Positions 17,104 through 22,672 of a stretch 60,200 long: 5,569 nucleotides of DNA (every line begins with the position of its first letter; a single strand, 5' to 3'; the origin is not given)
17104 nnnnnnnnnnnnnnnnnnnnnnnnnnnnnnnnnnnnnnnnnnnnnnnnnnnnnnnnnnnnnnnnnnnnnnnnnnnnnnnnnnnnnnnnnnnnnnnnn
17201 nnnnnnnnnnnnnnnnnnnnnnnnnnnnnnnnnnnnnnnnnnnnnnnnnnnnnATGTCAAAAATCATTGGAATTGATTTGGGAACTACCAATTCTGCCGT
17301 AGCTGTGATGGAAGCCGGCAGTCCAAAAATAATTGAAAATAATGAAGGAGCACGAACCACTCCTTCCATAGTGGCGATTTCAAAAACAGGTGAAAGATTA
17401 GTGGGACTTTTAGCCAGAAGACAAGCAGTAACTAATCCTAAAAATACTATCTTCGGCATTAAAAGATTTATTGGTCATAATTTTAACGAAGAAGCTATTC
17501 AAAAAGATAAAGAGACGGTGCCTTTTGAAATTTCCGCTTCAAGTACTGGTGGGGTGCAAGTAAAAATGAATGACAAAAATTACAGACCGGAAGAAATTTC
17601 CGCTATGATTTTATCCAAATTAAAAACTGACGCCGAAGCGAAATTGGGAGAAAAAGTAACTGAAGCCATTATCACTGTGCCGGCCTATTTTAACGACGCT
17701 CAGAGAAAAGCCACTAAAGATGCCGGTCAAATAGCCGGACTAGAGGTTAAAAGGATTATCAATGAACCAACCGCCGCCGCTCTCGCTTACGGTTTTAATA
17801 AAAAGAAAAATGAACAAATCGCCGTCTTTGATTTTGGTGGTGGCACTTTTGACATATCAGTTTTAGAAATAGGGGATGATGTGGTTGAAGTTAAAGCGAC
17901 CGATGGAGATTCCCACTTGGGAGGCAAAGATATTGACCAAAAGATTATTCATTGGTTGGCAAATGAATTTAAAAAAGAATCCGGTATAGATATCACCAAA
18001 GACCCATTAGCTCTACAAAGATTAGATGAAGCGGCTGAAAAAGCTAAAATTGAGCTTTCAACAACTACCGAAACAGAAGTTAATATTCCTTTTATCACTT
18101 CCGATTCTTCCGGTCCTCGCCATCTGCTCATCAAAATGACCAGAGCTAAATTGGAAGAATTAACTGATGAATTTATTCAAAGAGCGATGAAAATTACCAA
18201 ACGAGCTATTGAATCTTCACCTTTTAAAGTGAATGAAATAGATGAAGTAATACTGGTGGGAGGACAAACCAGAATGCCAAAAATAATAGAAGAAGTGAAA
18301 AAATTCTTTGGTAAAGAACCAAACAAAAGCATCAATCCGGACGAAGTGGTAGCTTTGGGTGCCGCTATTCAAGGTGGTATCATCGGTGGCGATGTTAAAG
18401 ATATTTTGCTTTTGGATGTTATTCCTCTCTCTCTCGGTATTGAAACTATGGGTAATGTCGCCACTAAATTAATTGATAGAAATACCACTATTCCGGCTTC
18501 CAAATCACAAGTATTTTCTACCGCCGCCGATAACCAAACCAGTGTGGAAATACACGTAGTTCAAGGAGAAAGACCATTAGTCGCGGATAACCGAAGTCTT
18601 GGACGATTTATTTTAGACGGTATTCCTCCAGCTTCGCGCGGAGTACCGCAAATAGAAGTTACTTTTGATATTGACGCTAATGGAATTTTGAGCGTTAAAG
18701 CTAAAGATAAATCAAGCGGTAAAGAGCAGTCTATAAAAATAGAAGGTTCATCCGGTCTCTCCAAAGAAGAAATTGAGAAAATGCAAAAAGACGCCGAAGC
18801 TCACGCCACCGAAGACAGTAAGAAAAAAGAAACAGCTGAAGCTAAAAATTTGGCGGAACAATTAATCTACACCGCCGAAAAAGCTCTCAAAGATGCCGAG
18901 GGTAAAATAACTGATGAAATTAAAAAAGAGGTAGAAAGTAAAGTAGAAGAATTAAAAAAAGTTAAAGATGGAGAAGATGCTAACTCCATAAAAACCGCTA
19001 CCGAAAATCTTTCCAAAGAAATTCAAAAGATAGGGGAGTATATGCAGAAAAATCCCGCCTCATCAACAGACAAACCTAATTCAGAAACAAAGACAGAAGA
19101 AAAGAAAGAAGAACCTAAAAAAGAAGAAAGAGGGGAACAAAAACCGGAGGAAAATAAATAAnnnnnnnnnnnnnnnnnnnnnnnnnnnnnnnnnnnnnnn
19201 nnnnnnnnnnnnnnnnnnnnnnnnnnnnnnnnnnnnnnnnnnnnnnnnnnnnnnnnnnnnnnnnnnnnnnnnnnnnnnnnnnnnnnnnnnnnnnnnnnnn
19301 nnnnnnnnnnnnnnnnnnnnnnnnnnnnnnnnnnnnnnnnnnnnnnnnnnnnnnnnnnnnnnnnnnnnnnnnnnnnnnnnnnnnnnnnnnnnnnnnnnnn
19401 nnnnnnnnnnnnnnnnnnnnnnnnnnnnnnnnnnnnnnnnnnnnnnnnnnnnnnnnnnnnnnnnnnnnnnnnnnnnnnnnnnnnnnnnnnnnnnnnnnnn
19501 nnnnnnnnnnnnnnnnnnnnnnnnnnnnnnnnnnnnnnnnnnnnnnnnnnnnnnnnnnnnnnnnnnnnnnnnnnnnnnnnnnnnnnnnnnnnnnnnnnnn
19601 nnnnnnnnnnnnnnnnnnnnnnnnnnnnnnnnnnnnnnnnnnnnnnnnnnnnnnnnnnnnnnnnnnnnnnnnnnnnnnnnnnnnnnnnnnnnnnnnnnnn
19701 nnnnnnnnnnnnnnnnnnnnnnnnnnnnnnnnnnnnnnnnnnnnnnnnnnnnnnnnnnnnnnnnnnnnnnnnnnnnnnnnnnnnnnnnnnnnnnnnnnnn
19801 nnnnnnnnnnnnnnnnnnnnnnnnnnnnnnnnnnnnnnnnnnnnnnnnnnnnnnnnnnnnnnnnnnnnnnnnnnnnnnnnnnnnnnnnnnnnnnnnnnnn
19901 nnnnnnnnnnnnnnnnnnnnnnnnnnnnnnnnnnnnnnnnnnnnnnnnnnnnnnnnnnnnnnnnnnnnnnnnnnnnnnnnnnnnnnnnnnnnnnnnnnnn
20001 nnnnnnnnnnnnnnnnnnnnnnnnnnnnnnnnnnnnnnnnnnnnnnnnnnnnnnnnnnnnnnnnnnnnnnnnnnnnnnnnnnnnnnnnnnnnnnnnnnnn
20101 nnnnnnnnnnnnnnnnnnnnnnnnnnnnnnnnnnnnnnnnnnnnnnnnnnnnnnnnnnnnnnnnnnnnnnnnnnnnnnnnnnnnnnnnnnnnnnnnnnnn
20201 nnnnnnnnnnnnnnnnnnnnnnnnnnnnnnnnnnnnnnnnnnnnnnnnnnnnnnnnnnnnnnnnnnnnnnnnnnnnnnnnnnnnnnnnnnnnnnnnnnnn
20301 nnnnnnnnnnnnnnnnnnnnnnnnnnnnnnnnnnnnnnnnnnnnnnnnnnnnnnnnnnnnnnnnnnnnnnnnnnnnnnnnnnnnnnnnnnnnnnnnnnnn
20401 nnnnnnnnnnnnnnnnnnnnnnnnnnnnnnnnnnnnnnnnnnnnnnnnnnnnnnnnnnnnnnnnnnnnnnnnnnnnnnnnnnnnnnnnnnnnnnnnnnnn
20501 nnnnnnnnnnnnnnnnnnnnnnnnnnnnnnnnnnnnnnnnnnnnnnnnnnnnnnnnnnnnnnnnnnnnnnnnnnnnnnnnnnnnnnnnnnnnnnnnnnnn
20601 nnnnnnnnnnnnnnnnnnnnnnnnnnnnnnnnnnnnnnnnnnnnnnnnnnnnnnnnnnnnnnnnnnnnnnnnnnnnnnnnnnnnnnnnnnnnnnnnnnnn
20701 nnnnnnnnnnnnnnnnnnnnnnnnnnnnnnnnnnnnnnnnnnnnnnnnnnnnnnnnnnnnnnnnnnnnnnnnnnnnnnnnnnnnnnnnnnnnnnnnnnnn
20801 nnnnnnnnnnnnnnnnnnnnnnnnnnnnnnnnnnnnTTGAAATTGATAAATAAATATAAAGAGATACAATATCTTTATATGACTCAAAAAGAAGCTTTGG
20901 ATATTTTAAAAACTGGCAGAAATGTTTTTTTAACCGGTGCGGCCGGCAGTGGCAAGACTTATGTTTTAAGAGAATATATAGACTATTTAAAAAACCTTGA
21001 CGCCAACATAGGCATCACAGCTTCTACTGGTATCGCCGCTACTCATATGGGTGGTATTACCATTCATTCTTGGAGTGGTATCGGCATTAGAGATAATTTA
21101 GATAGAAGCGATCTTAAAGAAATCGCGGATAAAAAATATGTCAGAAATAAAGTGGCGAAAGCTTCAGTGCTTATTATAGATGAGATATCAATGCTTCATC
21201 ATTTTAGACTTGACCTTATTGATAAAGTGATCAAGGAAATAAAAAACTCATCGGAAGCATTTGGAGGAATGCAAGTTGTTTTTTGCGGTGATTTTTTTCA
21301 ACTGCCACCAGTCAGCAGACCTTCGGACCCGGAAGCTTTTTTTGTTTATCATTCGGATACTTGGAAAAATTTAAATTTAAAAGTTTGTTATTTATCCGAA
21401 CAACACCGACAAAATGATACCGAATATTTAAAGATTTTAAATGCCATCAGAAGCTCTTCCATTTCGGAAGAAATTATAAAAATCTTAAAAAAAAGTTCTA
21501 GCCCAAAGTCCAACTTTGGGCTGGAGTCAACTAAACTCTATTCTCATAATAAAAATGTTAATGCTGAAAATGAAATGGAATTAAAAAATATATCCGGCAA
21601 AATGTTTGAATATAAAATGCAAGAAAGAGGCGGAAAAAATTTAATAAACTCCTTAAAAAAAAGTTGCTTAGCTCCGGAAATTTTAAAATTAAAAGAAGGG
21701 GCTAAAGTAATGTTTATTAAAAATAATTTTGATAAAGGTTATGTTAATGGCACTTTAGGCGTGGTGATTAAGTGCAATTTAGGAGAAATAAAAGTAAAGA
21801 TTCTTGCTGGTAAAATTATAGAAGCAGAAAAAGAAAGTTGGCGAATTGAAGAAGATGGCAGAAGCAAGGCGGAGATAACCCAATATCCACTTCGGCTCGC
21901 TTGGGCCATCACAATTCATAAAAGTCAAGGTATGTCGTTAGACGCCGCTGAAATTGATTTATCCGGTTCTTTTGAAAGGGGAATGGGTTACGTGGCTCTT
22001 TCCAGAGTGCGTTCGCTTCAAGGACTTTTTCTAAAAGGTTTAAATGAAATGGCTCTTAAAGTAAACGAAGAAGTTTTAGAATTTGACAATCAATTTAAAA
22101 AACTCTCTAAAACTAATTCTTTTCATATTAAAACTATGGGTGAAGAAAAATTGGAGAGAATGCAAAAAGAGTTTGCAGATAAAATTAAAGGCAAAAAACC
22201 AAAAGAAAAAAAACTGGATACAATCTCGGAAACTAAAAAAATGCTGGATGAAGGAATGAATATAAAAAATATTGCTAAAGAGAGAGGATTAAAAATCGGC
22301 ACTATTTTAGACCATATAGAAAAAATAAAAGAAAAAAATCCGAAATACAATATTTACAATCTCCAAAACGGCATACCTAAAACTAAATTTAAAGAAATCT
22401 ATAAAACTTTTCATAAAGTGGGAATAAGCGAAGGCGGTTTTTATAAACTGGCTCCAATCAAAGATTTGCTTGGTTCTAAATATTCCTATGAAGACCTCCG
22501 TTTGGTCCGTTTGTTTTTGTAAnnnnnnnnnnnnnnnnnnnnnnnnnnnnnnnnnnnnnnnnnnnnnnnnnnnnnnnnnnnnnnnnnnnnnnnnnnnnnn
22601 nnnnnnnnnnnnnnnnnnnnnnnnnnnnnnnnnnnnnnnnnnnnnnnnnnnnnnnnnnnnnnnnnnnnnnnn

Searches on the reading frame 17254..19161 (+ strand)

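Call 21: search_protein_families(library=pfam, proteins=[window:17254-19161:+], max_evalue=0.00001)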
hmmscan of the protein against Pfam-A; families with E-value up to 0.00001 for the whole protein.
window:17254-19161:+ (635 aa): 2 families
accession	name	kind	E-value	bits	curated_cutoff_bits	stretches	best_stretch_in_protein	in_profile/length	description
PF00012.26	HSP70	-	1.6e-252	839.5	20.6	1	4-598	1-598/599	Hsp70 protein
PF06723.19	MreB_Mbl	-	2.2e-16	60.1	27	1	123-371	81-316/327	MreB/Mbl protein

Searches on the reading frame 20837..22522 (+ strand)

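Call 21: search_protein_families(library=pfam, proteins=[window:20837-22522:+], max_evalue=0.00001)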
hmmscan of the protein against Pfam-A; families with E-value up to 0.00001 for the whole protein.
window:20837-22522:+ (561 aa): 6 families
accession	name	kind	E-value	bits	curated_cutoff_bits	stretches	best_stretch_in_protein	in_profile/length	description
PF05970.20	PIF1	-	3.5e-40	138.4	25.9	1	24-196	19-193/223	PIF1-like helicase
PF14493.12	HTH_40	-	5.9e-20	71.8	27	1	463-558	2-89/89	Helix-turn-helix domain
PF13245.12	AAA_19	-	2.1e-15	57.5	25.1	1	17-160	1-133/134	AAA domain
PF13604.12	AAA_30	-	3.5e-15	56.7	27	1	16-217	5-180/191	AAA domain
PF21530.3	Pif1_2B_dom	-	8.6e-11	41.8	23.9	1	269-312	2-46/47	DNA helicase Pif1, 2B domain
PF13401.12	AAA_22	-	1.4e-06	29.1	27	1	26-151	4-122/130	AAA domain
